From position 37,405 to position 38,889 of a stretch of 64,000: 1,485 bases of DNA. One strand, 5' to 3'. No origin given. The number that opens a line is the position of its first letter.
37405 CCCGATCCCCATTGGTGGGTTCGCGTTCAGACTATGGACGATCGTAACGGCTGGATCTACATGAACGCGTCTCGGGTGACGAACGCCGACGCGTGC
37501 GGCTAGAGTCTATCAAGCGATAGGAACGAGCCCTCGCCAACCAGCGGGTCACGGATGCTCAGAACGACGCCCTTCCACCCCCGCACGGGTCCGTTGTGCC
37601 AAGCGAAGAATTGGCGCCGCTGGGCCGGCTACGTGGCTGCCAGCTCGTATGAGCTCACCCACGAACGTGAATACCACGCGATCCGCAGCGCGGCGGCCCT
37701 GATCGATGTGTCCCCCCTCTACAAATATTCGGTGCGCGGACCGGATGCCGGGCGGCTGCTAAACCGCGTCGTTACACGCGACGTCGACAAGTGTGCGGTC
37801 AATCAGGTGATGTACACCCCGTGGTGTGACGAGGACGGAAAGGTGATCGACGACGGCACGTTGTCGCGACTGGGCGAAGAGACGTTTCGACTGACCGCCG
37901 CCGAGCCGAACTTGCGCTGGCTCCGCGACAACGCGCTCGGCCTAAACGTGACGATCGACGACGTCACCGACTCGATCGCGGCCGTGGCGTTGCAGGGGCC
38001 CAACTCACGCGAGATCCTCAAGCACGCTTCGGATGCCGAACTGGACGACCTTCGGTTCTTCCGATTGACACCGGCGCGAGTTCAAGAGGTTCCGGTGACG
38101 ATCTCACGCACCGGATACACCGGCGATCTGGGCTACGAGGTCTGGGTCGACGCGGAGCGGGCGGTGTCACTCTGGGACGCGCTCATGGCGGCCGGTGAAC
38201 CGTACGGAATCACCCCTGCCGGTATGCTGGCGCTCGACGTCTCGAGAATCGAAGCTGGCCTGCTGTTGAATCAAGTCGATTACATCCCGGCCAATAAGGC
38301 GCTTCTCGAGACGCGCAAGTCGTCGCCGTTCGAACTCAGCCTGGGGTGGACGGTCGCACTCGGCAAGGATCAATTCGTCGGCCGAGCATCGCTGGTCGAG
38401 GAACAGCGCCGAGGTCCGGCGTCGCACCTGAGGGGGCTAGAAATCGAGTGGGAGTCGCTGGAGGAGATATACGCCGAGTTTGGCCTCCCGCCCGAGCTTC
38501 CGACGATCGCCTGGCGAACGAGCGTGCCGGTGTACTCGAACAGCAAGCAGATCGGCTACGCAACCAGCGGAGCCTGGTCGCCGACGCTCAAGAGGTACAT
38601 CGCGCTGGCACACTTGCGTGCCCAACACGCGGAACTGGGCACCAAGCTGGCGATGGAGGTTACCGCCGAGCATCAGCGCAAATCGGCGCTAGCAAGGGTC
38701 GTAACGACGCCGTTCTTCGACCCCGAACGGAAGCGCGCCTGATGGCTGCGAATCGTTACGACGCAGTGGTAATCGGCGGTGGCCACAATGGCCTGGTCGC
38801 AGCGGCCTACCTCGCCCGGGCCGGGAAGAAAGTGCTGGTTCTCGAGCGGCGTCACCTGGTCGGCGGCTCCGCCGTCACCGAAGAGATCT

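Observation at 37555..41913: GcvT-family folate protein coupled to two PYROXD2/CrtI-like flavoproteins: candidate uncharacterised amine N-demethylase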

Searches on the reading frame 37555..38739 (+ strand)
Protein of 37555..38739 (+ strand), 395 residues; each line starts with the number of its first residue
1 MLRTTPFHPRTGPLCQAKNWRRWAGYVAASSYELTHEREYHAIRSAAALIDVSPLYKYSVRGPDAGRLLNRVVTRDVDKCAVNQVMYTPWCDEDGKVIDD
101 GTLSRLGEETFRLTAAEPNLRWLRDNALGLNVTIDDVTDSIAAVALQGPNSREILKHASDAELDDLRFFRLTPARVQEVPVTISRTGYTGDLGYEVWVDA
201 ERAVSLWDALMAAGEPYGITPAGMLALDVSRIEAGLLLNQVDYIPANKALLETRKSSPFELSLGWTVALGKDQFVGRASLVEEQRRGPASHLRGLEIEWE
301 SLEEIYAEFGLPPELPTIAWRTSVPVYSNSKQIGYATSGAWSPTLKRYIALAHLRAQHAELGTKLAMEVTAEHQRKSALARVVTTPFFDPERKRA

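Call 9: search_protein_families(library=pfam, proteins=[window:37555-38739:+], max_evalue=0.01)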
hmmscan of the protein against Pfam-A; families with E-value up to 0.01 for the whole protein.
window:37555-38739:+ (395 aa): 2 families
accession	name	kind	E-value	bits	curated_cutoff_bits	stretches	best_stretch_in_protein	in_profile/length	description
PF01571.26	GCV_T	-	1.7e-65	221.3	25.6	1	18-265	10-254/255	Aminomethyltransferase folate-binding domain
PF08669.17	GCV_T_C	-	6.1e-15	55.3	25.9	1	321-389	16-80/80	Glycine cleavage T-protein C-terminal barrel domain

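Call 10: search_protein_families(library=ncbifam, proteins=[window:37555-38739:+], max_evalue=0.01)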
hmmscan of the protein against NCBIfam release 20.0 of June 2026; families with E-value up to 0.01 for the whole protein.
window:37555-38739:+ (395 aa): 9 families
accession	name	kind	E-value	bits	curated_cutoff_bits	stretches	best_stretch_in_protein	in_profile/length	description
NF053776.1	TmaoDeMthMsil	equivalog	1.4e-95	321.5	1100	1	3-395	386-761/763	trimethylamine N-oxide demethylase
NF001567.0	PRK00389.1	subfamily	4.6e-69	233.1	300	1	20-391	19-356/359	glycine cleavage system aminomethyltransferase GcvT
TIGR01372.1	soxA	subfamily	2.8e-55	187.6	1164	1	18-394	627-993/996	sarcosine oxidase subunit alpha family protein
TIGR00528.1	gcvT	equivalog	3.3e-52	177.6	235.85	1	22-386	19-358/362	glycine cleavage system aminomethyltransferase GcvT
NF009133.0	PRK12486.1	equivalog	1.4e-44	152.5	410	1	35-375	43-360/369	dimethylsulfoniopropionate demethylase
NF010093.0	PRK13579.1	equivalog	2.4e-42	145.1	459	1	22-393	27-369/371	glycine cleavage system aminomethyltransferase GcvT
NF047633.1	SyrngDmethDesA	equivalog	2.7e-20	72.3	800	1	41-237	41-250/453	syringate O-demethylase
NF047885.1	VanMgalDeMLigM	equivalog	2.2e-19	69.8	580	1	35-244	34-258/461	vanillate/3-O-methylgallate O-demethylase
NF007110.0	PRK09559.1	equivalog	0.0057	15.7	219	1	45-156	17-130/327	tRNA-modifying protein YgfZ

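Call 16: search_solved_structures(query=window:37555-38739:+, max_evalue=1e-10)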
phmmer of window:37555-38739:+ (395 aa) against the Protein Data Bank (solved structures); distinct sequences matched with E-value up to 1e-10: 20.
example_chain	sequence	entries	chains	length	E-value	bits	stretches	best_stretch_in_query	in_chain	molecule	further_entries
9q59_A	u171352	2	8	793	8.8e-59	202.8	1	2-394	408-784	trimethylamine N-oxide demethylase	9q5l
9q5a_A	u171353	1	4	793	8.8e-59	202.8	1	2-394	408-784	Trimethylamine N-oxide Demethylase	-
1yx2_A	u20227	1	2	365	5.2e-47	164.1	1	37-388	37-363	Aminomethyltransferase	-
1woo_A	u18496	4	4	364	9.3e-40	140.2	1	37-388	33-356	Aminomethyltransferase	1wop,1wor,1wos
1pj5_A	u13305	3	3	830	2.9e-33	118.8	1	41-393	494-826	N,N-dimethylglycine oxidase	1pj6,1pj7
1v5v_A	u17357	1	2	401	2.9e-32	115.5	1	22-392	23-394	aminomethyltransferase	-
3gsi_A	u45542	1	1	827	3.7e-32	115.2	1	41-393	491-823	N,N-dimethylglycine oxidase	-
1vrq_A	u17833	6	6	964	2.1e-28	102.8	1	18-292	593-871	Sarcosine oxidase alpha subunit | Subunit alpha of sarcosine oxidase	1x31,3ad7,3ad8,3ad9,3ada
5l46_A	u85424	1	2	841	2.7e-28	102.5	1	38-373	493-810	Dimethylglycine dehydrogenase, mitochondrial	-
2gag_A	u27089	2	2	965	3.7e-28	102.1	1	19-241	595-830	heterotetrameric sarcosine oxidase alpha-subunit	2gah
3a8i_A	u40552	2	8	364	8.1e-26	94.3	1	23-354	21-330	Aminomethyltransferase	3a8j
1vlo_A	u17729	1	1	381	1.1e-25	93.8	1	36-354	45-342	Aminomethyltransferase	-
3a8k_A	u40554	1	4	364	4e-25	92.1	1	23-354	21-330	Aminomethyltransferase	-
4p9s_A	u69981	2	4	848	1.3e-24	90.3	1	38-374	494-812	Dimethylglycine dehydrogenase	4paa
4pab_A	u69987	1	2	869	1.6e-24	90.1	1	39-374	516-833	Dimethylglycine dehydrogenase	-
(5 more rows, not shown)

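Call 39: search_solved_structures(query=window:37555-38739:+, max_evalue=1e-30, show_alignments=5)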
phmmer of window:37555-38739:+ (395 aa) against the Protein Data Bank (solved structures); distinct sequences matched with E-value up to 1e-30: 7.
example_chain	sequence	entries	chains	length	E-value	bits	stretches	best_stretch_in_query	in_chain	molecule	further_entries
9q59_A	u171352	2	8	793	8.8e-59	202.8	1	2-394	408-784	trimethylamine N-oxide demethylase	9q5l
9q5a_A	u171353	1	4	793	8.8e-59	202.8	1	2-394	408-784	Trimethylamine N-oxide Demethylase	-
1yx2_A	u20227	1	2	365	5.2e-47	164.1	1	37-388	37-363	Aminomethyltransferase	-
1woo_A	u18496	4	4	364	9.3e-40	140.2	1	37-388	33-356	Aminomethyltransferase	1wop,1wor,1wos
1pj5_A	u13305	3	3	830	2.9e-33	118.8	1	41-393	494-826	N,N-dimethylglycine oxidase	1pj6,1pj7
1v5v_A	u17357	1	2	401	2.9e-32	115.5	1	22-392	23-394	aminomethyltransferase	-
3gsi_A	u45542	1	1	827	3.7e-32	115.2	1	41-393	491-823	N,N-dimethylglycine oxidase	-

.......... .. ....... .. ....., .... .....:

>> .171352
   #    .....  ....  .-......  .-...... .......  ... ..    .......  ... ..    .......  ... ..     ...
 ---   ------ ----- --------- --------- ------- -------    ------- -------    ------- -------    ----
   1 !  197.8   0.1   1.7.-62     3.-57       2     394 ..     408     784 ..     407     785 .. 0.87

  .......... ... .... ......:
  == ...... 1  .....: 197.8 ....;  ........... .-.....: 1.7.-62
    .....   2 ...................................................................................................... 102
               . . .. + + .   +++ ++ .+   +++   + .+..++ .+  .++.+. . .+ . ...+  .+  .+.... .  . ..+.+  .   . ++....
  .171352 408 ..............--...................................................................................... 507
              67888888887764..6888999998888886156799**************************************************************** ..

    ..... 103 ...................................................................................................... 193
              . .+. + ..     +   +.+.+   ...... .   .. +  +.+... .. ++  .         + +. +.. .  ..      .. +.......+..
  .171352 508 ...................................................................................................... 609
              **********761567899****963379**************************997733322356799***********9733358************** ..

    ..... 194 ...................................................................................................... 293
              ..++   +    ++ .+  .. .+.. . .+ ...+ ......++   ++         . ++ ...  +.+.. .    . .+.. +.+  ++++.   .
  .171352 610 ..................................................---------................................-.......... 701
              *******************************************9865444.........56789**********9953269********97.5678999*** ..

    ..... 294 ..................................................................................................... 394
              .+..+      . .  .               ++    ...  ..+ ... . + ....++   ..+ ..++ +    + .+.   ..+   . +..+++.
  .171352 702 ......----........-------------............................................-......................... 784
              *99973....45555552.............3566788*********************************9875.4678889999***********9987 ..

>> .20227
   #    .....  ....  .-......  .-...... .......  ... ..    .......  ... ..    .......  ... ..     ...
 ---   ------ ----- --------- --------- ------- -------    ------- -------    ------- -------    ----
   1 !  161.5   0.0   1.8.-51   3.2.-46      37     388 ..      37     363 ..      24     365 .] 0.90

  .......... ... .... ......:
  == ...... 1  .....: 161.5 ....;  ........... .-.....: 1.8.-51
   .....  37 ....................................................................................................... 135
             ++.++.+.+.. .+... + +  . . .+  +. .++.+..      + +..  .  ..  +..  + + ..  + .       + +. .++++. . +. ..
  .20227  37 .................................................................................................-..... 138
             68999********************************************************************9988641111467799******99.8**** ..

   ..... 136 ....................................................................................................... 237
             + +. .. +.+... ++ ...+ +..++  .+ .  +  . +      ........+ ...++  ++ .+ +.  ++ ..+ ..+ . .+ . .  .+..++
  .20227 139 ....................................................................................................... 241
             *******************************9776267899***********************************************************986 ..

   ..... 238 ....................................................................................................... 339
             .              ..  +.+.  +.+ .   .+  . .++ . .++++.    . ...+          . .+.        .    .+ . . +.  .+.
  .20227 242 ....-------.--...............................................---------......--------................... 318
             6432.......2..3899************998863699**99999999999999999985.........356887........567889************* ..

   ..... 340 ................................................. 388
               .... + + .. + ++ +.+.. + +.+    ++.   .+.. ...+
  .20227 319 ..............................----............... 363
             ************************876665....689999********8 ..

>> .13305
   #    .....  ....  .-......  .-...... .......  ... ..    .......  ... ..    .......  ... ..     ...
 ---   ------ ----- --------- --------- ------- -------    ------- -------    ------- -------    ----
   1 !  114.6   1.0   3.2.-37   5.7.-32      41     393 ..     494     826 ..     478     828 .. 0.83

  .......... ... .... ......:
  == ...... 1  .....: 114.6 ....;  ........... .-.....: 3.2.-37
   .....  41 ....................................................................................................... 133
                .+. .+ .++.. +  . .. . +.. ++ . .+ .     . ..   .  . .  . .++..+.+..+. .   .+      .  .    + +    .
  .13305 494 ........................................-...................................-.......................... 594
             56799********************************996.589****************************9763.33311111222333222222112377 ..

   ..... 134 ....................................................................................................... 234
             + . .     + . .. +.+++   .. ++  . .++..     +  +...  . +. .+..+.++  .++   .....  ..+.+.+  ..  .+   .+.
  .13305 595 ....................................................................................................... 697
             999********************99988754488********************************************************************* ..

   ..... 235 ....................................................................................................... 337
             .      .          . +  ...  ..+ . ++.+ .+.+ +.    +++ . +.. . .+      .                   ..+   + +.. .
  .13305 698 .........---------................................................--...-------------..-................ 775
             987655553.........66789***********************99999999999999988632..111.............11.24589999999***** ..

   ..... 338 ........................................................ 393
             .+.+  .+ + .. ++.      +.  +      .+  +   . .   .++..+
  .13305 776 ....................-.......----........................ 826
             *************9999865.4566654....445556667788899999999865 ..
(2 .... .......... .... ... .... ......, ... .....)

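Call 83: find_related_loci(query=window:37555-38739:+, collection=metagenome_contigs, flank=4500)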
Query window:37555-38739:+ (395 aa) in metagenome_contigs; peptide patterns used: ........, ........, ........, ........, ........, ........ (x = any residue, [..] = any of these).
600 stretches matched a pattern (row limit reached: there are more); 461 encode a relative of the query (tblastn E <= 1e-3); the best 80 are kept; 80 distinct loci.
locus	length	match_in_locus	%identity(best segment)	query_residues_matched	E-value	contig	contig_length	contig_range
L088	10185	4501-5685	84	1-395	0e+0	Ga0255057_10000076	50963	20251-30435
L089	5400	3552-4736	70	1-395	0e+0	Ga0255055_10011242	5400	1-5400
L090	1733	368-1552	68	1-394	0e+0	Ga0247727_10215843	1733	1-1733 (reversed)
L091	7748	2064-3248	66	1-395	0e+0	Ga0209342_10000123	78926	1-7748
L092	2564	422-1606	66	1-395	0e+0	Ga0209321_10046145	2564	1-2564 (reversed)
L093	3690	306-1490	65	1-395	0e+0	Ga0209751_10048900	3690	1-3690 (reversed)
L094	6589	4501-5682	66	1-394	1e-179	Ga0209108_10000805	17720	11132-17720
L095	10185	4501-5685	62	1-395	3e-172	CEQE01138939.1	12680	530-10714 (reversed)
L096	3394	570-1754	63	1-395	2e-180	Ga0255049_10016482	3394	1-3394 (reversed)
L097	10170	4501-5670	63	5-394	1e-170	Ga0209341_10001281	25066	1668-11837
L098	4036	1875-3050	64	1-395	1e-176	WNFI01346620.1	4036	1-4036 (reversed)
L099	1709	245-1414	63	3-394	0e+0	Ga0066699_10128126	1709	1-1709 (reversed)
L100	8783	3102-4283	63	1-394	5e-166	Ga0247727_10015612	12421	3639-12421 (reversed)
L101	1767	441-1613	62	1-394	3e-180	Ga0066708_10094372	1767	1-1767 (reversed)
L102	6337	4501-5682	57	2-395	1e-162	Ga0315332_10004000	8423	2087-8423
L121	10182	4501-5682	56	2-395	9e-159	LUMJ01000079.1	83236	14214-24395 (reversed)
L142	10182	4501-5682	56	2-395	2e-156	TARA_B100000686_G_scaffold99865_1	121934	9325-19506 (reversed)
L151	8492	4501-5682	56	2-395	2e-155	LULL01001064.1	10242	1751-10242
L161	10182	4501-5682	54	2-395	4e-154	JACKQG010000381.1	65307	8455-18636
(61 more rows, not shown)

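Call 90: list_cluster_members(proteins=[L121:5682-7259:+, L161:5682-7262:+, L151:5682-7262:+, L142:5682-7262:+])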
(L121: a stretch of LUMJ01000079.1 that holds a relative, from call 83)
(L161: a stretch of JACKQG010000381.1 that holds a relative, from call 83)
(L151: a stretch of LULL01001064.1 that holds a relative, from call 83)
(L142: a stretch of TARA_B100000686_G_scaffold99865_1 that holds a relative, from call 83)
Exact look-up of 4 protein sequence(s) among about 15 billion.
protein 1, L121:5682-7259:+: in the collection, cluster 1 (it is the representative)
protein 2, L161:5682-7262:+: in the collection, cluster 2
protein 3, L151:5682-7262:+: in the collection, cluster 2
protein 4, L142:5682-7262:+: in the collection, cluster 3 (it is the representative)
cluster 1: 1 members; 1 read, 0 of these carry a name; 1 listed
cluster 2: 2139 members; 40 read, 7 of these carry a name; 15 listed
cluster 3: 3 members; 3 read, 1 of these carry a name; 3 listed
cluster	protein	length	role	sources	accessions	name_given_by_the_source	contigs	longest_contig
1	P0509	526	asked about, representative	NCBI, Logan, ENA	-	-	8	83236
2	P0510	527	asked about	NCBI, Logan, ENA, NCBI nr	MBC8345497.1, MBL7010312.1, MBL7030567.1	MAG: NAD(P)/FAD-dependent oxidoreductase [Candidatus Marinimicrobia bacterium] | NAD(P)/FAD-dependent oxidoreductase [Candidatus Neomarinimicrobiota bacterium]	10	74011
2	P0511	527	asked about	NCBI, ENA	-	-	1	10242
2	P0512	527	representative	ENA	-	-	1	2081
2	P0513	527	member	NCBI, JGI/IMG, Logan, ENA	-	phytoene dehydrogenase-like protein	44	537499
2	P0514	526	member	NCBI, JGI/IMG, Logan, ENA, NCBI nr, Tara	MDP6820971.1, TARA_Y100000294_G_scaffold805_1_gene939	MAG: NAD(P)/FAD-dependent oxidoreductase [Candidatus Marinimicrobia bacterium] | phytoene dehydrogenase-like protein | NAD(P)/FAD-dependent oxidoreductase [Candidatus Neomarinimicrobiota bacterium]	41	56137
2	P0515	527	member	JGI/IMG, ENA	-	phytoene dehydrogenase-like protein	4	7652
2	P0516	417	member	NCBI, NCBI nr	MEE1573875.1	MAG: NAD(P)/FAD-dependent oxidoreductase, partial [Candidatus Neomarinimicrobiota ... | NAD(P)/FAD-dependent oxidoreductase [Candidatus Neomarinimicrobiota bacterium]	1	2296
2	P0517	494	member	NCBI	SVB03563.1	uncharacterized protein METZ01_LOCUS156417, partial [marine metagenome]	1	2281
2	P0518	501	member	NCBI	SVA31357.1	uncharacterized protein METZ01_LOCUS84211, partial [marine metagenome]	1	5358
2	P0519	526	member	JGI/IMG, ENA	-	-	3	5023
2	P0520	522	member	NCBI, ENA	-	-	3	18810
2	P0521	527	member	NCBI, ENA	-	-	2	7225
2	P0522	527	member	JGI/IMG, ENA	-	-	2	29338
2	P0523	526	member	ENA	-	-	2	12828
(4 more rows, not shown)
